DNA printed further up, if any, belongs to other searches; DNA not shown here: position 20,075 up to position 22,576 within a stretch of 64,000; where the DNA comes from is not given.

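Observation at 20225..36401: Catabolic island pairing a GRE with only redox enzymes and a sugar-type uptake system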

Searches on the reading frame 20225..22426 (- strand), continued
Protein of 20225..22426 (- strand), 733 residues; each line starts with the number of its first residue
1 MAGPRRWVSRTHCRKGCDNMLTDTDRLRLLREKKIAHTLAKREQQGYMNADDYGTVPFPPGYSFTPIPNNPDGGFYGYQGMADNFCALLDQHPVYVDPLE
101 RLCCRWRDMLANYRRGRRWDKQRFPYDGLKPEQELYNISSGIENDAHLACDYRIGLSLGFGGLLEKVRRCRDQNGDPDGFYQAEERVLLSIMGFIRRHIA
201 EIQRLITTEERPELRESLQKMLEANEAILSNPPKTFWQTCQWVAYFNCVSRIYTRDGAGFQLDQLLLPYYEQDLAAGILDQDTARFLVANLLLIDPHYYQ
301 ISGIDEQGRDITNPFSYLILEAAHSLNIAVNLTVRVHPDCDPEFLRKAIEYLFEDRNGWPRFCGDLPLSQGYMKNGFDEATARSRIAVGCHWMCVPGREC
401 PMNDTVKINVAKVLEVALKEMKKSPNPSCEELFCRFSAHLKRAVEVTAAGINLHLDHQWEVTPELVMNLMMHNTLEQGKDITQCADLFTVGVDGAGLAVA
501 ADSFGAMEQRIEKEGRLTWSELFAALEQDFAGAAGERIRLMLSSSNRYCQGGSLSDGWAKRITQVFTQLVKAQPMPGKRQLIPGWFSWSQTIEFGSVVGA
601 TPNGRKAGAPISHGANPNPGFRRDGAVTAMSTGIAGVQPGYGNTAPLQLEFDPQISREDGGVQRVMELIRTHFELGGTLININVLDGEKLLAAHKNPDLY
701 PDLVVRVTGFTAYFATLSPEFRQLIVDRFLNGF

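Call 53: search_protein_families(library=pfam, proteins=[L045:1044-2651:+, L045:5870-6862:+, L078:7603-8550:-, L078:3019-4035:+, L105:13167-14234:+, L050:12295-14529:+, L050:7491-8705:-, L066:4378-6729:+, L003:2288-3055:+, L097:7936-8640:+])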
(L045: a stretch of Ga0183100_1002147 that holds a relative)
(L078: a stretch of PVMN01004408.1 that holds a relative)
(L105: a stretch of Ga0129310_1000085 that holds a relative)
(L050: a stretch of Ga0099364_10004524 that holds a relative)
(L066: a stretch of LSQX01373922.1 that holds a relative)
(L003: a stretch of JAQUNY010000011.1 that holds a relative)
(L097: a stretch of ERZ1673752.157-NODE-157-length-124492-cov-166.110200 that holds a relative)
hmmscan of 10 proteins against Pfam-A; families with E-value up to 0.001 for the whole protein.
L045:1044-2651:+ (535 aa): 5 families
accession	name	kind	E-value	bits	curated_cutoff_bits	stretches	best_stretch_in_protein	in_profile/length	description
PF00005.33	ABC_tran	-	3e-51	174.1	25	2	63-212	1-137/137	ABC transporter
PF13304.12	AAA_21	-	1.6e-12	48.5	27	0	75-96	1-22/304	AAA domain, putative AbiEii toxin, Type IV TA system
PF13604.12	AAA_30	-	7.5e-05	23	27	0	74-126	19-68/191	AAA domain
PF13401.12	AAA_22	-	0.00032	21.4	27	0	77-236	9-118/130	AAA domain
PF02367.23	TsaE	-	0.00042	20.7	26.6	0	312-341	13-42/128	Threonylcarbamoyl adenosine biosynthesis protein TsaE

L045:5870-6862:+ (330 aa): 0 families

L078:7603-8550:- (315 aa): 3 families
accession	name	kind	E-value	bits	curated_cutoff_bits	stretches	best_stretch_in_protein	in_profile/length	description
PF00480.26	ROK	-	1.3e-59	202.6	22.9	1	6-314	1-291/294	ROK family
PF01869.26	BcrAD_BadFG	-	1.4e-07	31.8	31.5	1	7-76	1-71/271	BadF/BadG/BcrA/BcrD ATPase family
PF02685.22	Glucokinase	-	4.2e-06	26.5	22.1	1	10-281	4-276/314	Glucokinase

L078:3019-4035:+ (338 aa): 3 families
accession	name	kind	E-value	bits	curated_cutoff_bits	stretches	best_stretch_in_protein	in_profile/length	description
PF19127.6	Choline_bind_3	-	1.6e-14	54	27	1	279-320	4-46/47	Choline-binding repeat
PF01473.26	Choline_bind_1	-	7.9e-07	29.6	20.5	1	278-295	2-19/19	Putative cell wall binding repeat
PF19085.6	Choline_bind_2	-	9e-06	26.3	27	1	304-334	9-38/38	Choline-binding repeat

L105:13167-14234:+ (355 aa): 3 families
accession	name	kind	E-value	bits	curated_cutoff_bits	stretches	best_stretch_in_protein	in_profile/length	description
PF13229.12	Beta_helix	-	1e-15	58.2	25.9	2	3-99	5-97/158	Right handed beta helix region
PF05048.19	NosD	-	1.3e-10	41.5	23.6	1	4-98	44-132/212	Periplasmic copper-binding protein (NosD)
PF17161.10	DUF5123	-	2.3e-05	25.9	35.1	1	217-303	23-104/113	Domain of unknown function (DUF5123)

L050:12295-14529:+ (744 aa): 5 families
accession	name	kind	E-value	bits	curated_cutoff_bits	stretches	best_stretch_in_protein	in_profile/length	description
PF02775.26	TPP_enzyme_C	-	5.5e-25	88.4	21.9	1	515-664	1-151/151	Thiamine pyrophosphate enzyme, C-terminal TPP binding domain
PF01855.24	POR_N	-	5.6e-15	56.2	27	1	41-213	2-182/231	Pyruvate flavodoxin/ferredoxin oxidoreductase, thiamine diP-bdg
PF00037.32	Fer4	-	9.2e-08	32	21.1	1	708-730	1-23/24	4Fe-4S binding domain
PF12837.12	Fer4_6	-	9.8e-06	25.7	25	1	708-730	2-24/24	4Fe-4S binding domain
PF01391.23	Collagen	-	1.5e-05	25.1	27.2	1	268-321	3-56/60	Collagen triple helix repeat (20 copies)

L050:7491-8705:- (404 aa): 1 family
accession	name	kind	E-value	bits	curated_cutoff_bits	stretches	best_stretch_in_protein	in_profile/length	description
PF01960.23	ArgJ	-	2.4e-142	474.6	32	1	19-404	2-377/377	ArgJ family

L066:4378-6729:+ (783 aa): 0 families

L003:2288-3055:+ (255 aa): 2 families
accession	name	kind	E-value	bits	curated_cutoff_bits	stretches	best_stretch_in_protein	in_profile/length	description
PF00486.34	Trans_reg_C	-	5.9e-27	94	26.2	1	176-248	2-77/77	Transcriptional regulatory protein, C terminal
PF00072.30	Response_reg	-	7.7e-17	61.9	30.2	1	31-139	1-110/111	Response regulator receiver domain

L097:7936-8640:+ (234 aa): 0 families

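Call 57: search_protein_families(library=ncbifam, proteins=[L082:6623-7627:+, L016:6256-7086:+, L018:5004-5969:+, L018:5899-7311:+, L018:7318-8175:+, L018:8241-8918:+, L097:12161-12601:+, L099:12215-12985:+, L097:12606-13619:+], max_evalue=0.001)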
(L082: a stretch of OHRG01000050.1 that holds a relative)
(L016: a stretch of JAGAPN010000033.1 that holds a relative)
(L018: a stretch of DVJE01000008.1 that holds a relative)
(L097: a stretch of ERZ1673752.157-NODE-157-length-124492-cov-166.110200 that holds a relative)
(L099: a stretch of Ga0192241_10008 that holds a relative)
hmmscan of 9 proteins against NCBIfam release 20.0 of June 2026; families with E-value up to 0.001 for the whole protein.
L082:6623-7627:+ (334 aa): 8 families
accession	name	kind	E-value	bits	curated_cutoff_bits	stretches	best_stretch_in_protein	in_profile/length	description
NF009688.0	PRK13209.1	subfamily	3e-12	46.1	317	1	190-314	136-261/286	L-ribulose-5-phosphate 3-epimerase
NF041099.2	keto_glucon_epim_IolO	equivalog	1.1e-11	44.6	300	1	185-327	125-265/269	5-keto-L-gluconate epimerase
TIGR00542.1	hxl6Piso_put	equivalog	6.2e-10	38.9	272.15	1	190-309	131-249/279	L-ribulose-5-phosphate 3-epimerase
NF007360.0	PRK09856.1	equivalog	9e-09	35.2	305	1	180-330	115-271/276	fructoselysine 3-epimerase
TIGR04379.1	myo_inos_iolE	equivalog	1.8e-08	34.3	290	1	184-271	125-211/290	myo-inosose-2 dehydratase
NF009689.0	PRK13210.1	subfamily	8.8e-08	31.6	200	1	189-313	131-260/286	L-ribulose-5-phosphate 3-epimerase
NF051856.1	PsicseEpim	equivalog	7.2e-07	29.3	300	1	184-308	123-244/287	D-psicose 3-epimerase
TIGR03234.1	OH-pyruv-isom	equivalog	8e-05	22.1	353.45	1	178-310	109-241/254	hydroxypyruvate isomerase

L016:6256-7086:+ (276 aa): 7 families
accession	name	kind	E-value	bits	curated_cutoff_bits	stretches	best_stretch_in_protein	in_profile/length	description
TIGR03234.1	OH-pyruv-isom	equivalog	1.6e-39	135.8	353.45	1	23-270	3-253/254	hydroxypyruvate isomerase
NF043033.1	OxoTetrIsom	equivalog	7.1e-33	114.4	325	1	27-269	8-249/251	2-oxo-tetronate isomerase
NF007444.0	PRK09997.1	equivalog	1.5e-30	106.6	465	1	22-261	3-245/258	hydroxypyruvate isomerase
NF041099.2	keto_glucon_epim_IolO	equivalog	1.7e-17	63.6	300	1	40-257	27-246/269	5-keto-L-gluconate epimerase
NF007441.0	PRK09989.1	equivalog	1.1e-14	54.8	412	1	27-270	8-254/258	HPr family phosphocarrier protein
NF051856.1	PsicseEpim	equivalog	2e-11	44.2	300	1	148-256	139-244/287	D-psicose 3-epimerase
TIGR04379.1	myo_inos_iolE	equivalog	0.00014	21.5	290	0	230-255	239-264/290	myo-inosose-2 dehydratase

L018:5004-5969:+ (321 aa): 1 family
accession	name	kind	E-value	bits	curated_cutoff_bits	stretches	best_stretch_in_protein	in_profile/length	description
TIGR00218.1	manA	equivalog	6.7e-24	84.7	116.2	2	116-315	154-358/359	mannose-6-phosphate isomerase, class I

L018:5899-7311:+ (470 aa): 0 families

L018:7318-8175:+ (285 aa): 0 families

L018:8241-8918:+ (225 aa): 6 families
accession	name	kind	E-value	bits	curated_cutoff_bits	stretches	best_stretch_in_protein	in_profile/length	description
NF007266.0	PRK09722.1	equivalog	6.1e-105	349.8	271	1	2-223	2-223/230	D-allulose 6-phosphate 3-epimerase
TIGR01163.1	rpe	equivalog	3.8e-60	202.9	212.6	1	5-208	2-203/211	ribulose-phosphate 3-epimerase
NF004076.0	PRK05581.1-4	subfamily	1.6e-55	187.8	165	1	5-204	7-205/221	ribulose-phosphate 3-epimerase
NF005944.0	PRK08005.1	equivalog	3.4e-27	95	376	1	5-199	3-193/210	ribulose-phosphate 3 epimerase family protein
NF005986.0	PRK08091.1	equivalog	1.3e-17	64.6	264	1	9-208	19-220/229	ribulose-phosphate 3-epimerase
NF010658.0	PRK14057.1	equivalog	7.4e-11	42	530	1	19-205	39-228/254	epimerase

L097:12161-12601:+ (146 aa): 1 family
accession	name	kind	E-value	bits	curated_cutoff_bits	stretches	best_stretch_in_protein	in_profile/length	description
TIGR04366.1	cupin_WbuC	subfamily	0.00013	21.9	42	1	48-107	51-110/132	WbuC family cupin fold metalloprotein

L099:12215-12985:+ (256 aa): 0 families

L097:12606-13619:+ (337 aa): 5 families
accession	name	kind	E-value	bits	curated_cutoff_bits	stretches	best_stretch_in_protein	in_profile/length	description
NF010022.0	PRK13499.1-2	equivalog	6.2e-108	361.1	369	1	4-333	2-335/338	L-rhamnose/proton symporter RhaT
NF010024.0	PRK13499.1-4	equivalog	3.1e-65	220.6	468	1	1-336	1-343/347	L-rhamnose/proton symporter RhaT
NF010023.0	PRK13499.1-3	equivalog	3.2e-42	144.8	523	1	1-333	1-338/344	L-rhamnose/proton symporter RhaT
NF010021.0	PRK13499.1-1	equivalog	2.2e-37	129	509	1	1-331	1-336/344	L-rhamnose/proton symporter RhaT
TIGR00776.1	RhaT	subfamily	2.2e-18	66.4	319.6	1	8-333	2-286/290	RhaT/GlcU family sugar-proton symporter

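Call 58: search_solved_structures(query=L082:6623-7627:+, max_evalue=0.001)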
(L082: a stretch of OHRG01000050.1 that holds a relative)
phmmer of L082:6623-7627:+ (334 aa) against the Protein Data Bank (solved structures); distinct sequences matched with E-value up to 0.001: 9.
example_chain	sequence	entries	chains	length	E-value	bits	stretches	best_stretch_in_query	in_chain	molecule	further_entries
3wqo_A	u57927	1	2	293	2.7e-08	36.4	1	195-310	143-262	Uncharacterized protein MJ1311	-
2zvr_A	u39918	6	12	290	8.4e-06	28.2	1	180-308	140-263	Uncharacterized protein TM_0416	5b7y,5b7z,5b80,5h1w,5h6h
3cqh_A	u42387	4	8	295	1.1e-05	27.8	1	192-328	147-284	L-ribulose-5-phosphate 3-epimerase ulaE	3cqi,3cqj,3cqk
8xiv_A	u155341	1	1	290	5.1e-05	25.7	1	191-308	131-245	D-tagatose 3-epimerase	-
8xix_A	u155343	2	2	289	5.3e-05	25.6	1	191-308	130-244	D-tagatose 3-epimerase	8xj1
3tva_A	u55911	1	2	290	0.00015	24.1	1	195-328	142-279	Xylose isomerase domain protein TIM barrel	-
2zds_A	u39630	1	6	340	0.00061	22.1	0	185-272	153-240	Putative DNA-binding protein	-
3vyl_A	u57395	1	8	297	0.00061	22.1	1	176-309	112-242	L-ribulose 3-epimerase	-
3lmz_A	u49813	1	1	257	0.00082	21.7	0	232-310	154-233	Putative sugar isomerase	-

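Call 65: search_protein_families(library=pfam, alignment_id=A2, max_evalue=0.00001)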
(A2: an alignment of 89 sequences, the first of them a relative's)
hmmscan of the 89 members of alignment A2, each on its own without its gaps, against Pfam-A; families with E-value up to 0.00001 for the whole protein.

A. member 1, L003:2288-3055:+ (255 aa): 2 families
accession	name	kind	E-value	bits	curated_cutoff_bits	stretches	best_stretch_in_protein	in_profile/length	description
PF00486.34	Trans_reg_C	-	5.9e-27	94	26.2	1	176-248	2-77/77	Transcriptional regulatory protein, C terminal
PF00072.30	Response_reg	-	7.7e-17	61.9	30.2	1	31-139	1-110/111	Response regulator receiver domain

B. families by the number of members that match (of 89 scanned): 89 families (the first 25 are shown)
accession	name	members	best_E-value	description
PF01261.30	AP_endonuc_2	8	1.9e-34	Xylose isomerase-like TIM barrel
PF00005.33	ABC_tran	3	3e-51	ABC transporter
PF07690.21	MFS_1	3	2e-42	Major Facilitator Superfamily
PF06379.18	RhaT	3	2.4e-41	L-rhamnose-proton symport protein (RhaT)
PF07715.20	Plug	3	1e-19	TonB-dependent Receptor Plug Domain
PF13715.12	CarbopepD_reg_2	3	2.9e-19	CarboxypepD_reg-like domain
PF13620.12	CarboxypepD_reg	3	7.1e-11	Carboxypeptidase regulatory-like domain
PF00083.30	Sugar_tr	2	8.2e-123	Sugar (and other) transporter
PF00251.26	Glyco_hydro_32N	2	1e-71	Glycosyl hydrolases family 32 N-terminal domain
PF00834.25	Ribul_P_3_epim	2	2.7e-59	Ribulose-phosphate 3 epimerase family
PF01012.27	ETF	2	1.3e-44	Electron transfer flavoprotein domain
PF03727.22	Hexokinase_2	2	4e-38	Hexokinase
PF06560.17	GPI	2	3.9e-37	Glucose-6-phosphate isomerase (GPI)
PF01547.30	SBP_bac_1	2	2.8e-31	Bacterial extracellular solute-binding protein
PF04616.20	Glyco_hydro_43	2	3.6e-31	Glycosyl hydrolases family 43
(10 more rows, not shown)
